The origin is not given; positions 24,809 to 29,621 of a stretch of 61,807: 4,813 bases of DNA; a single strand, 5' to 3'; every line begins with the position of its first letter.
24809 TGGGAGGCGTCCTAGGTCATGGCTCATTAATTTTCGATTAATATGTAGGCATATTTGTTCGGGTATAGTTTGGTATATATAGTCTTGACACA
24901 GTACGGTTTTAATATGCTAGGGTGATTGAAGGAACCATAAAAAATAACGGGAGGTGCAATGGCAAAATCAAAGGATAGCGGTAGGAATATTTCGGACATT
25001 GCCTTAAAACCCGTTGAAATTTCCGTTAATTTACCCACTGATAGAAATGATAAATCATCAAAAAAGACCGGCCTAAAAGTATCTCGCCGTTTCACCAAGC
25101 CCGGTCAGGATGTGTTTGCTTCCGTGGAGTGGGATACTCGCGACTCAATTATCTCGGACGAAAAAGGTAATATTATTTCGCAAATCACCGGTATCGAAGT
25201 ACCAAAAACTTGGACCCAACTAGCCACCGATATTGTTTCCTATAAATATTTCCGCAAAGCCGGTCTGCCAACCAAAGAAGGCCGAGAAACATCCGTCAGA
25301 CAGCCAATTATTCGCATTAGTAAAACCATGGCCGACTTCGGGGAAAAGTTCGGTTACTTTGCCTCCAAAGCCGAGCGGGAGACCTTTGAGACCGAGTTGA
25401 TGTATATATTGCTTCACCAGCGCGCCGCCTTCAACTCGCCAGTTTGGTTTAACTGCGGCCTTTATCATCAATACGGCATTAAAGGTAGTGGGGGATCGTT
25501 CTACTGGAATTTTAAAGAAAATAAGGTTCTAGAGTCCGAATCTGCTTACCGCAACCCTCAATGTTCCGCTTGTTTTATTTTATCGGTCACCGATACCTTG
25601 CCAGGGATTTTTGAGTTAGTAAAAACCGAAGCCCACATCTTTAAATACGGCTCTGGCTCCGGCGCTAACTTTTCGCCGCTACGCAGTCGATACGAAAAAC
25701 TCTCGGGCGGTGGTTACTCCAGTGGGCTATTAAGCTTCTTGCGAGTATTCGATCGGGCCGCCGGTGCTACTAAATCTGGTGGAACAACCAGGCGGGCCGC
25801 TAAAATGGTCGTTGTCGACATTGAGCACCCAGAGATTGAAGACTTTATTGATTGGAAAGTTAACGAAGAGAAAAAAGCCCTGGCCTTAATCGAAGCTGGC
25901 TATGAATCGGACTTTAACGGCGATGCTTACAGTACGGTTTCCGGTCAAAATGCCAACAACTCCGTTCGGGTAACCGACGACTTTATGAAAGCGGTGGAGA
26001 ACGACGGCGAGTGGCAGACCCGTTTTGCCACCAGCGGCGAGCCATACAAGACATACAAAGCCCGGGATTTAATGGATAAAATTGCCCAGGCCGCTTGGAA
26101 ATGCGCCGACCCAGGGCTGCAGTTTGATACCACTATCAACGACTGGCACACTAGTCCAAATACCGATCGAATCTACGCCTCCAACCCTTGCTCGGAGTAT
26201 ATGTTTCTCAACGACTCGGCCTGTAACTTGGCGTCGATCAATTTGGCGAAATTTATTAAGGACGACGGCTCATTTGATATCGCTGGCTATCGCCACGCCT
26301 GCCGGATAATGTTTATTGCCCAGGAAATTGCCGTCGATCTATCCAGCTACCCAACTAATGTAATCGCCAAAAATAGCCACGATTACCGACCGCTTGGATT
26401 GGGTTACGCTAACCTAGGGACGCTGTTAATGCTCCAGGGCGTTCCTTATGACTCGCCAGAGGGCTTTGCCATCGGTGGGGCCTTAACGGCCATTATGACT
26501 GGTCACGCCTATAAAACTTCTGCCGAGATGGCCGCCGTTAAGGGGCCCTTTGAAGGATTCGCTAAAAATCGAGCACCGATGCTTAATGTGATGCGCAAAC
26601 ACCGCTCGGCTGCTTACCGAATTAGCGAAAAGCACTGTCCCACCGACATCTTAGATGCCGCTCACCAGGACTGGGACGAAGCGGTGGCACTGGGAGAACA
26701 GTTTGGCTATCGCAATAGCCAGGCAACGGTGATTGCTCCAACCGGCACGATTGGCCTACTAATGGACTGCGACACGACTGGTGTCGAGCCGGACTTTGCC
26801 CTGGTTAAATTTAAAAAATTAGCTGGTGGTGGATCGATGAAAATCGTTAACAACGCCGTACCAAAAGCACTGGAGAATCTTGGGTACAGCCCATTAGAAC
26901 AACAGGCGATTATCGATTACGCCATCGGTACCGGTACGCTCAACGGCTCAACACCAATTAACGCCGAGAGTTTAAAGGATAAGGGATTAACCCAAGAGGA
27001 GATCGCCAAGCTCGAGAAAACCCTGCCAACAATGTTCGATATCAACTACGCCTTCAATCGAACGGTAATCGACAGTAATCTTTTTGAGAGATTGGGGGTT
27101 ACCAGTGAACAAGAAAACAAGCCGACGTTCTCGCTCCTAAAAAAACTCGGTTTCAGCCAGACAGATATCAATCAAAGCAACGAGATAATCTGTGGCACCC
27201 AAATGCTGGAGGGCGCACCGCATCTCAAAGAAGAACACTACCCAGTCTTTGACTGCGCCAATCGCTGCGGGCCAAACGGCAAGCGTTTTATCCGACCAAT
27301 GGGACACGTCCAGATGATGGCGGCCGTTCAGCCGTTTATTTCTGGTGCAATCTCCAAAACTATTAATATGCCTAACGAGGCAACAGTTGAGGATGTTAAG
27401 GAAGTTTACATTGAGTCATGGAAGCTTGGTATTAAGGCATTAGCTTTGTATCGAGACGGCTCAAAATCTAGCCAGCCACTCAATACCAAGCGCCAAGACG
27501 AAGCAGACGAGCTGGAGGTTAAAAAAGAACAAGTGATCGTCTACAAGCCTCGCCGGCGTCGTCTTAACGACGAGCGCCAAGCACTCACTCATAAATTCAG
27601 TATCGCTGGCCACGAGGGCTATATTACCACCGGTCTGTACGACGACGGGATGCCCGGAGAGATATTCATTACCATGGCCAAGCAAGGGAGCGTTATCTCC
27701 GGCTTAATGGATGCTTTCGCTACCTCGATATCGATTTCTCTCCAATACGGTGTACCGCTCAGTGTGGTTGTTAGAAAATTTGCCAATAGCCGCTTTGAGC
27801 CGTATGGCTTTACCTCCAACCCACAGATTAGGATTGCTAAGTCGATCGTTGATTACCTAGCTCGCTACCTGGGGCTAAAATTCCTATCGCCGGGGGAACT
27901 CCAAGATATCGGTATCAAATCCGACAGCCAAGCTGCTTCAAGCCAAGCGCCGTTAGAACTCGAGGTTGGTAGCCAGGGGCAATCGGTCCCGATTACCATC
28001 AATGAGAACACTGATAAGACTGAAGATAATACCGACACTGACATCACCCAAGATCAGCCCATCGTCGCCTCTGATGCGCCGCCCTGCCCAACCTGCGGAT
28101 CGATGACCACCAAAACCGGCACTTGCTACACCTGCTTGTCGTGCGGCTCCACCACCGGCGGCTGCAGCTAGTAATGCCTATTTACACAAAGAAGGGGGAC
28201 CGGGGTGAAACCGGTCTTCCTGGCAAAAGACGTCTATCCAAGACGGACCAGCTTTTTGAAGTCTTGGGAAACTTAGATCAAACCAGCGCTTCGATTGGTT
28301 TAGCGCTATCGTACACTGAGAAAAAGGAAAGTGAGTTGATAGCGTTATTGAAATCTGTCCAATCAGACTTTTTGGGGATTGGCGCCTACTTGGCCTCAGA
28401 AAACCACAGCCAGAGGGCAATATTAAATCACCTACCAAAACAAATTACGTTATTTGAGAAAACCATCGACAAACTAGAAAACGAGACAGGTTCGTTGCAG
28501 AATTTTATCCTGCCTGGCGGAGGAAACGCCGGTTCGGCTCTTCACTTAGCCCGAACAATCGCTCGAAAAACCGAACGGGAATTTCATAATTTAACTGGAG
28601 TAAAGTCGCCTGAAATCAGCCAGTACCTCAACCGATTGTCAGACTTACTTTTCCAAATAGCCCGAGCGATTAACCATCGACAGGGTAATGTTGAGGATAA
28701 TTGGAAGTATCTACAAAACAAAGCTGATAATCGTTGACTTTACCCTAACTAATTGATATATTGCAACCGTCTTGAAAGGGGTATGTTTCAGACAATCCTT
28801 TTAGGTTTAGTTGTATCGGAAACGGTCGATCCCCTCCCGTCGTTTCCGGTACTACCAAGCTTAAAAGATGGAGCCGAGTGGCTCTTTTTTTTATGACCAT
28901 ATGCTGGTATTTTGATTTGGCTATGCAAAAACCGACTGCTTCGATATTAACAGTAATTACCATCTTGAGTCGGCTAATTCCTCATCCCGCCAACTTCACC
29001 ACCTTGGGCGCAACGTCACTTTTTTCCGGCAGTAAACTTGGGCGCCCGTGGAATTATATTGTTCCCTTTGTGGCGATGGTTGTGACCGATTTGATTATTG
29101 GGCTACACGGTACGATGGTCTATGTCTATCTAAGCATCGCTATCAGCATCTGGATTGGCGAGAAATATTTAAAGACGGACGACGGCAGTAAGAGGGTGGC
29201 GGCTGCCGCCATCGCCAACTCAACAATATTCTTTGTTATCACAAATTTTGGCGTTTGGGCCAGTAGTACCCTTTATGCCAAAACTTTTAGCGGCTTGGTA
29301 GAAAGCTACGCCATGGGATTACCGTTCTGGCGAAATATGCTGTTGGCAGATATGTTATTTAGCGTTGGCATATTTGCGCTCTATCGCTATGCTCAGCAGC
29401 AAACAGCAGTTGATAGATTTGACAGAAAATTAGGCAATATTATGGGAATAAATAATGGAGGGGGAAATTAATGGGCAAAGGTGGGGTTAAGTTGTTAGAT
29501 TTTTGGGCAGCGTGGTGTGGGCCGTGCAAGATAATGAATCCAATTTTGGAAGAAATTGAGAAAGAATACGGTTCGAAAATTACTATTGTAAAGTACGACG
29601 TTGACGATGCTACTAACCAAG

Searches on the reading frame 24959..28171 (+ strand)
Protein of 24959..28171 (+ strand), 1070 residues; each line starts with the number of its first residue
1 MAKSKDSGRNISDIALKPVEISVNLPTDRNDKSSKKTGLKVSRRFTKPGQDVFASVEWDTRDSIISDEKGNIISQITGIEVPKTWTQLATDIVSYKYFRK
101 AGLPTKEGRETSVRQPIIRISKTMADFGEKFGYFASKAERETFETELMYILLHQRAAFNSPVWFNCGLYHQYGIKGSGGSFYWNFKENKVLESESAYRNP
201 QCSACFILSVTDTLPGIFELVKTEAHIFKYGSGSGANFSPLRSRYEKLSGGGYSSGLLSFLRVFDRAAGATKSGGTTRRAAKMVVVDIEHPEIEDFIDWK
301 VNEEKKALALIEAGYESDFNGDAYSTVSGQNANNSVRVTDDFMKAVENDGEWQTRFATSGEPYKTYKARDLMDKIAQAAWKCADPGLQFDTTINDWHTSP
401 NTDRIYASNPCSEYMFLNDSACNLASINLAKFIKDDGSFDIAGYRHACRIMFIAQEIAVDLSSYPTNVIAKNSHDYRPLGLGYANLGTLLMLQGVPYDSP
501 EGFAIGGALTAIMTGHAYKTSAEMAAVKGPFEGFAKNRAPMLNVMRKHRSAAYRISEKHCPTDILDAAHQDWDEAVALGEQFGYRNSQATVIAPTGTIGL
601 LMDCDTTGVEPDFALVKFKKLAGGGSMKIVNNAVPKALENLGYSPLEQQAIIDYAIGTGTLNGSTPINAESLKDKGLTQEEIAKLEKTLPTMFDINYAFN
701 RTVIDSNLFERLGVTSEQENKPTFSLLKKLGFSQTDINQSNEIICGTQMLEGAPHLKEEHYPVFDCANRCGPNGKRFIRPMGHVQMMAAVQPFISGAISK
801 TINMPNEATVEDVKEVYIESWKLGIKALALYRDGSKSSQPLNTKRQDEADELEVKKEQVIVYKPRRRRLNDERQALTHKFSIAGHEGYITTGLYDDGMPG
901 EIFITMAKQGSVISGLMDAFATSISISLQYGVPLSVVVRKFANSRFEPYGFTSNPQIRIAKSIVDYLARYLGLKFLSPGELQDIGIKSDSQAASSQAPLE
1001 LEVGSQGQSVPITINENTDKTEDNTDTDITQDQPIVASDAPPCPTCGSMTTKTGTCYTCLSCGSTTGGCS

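Call 15: search_protein_families(library=pfam, proteins=[window:24959-28171:+])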
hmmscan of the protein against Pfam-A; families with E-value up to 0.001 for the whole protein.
window:24959-28171:+ (1070 aa): 3 families
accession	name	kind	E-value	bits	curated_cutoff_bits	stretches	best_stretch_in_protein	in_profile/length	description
PF02867.20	Ribonuc_red_lgC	-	8.9e-141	470.5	23.9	2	203-653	1-445/523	Ribonucleotide reductase, barrel domain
PF08471.15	Ribonuc_red_2_N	-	4e-20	72.4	27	1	69-154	1-103/103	Class II vitamin B12-dependent ribonucleotide reductase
PF12637.14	TSCPD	-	8.3e-11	42.5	22.8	1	885-971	12-84/88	TSCPD domain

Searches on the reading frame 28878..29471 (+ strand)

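Call 15: search_protein_families(library=pfam, proteins=[window:28878-29471:+])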
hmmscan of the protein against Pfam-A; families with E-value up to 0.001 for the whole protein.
window:28878-29471:+ (197 aa): 1 family
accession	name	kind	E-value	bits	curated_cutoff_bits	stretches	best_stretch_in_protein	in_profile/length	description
PF20221.3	DUF6580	-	1e-42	146.6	27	1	21-176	10-159/162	Family of unknown function (DUF6580)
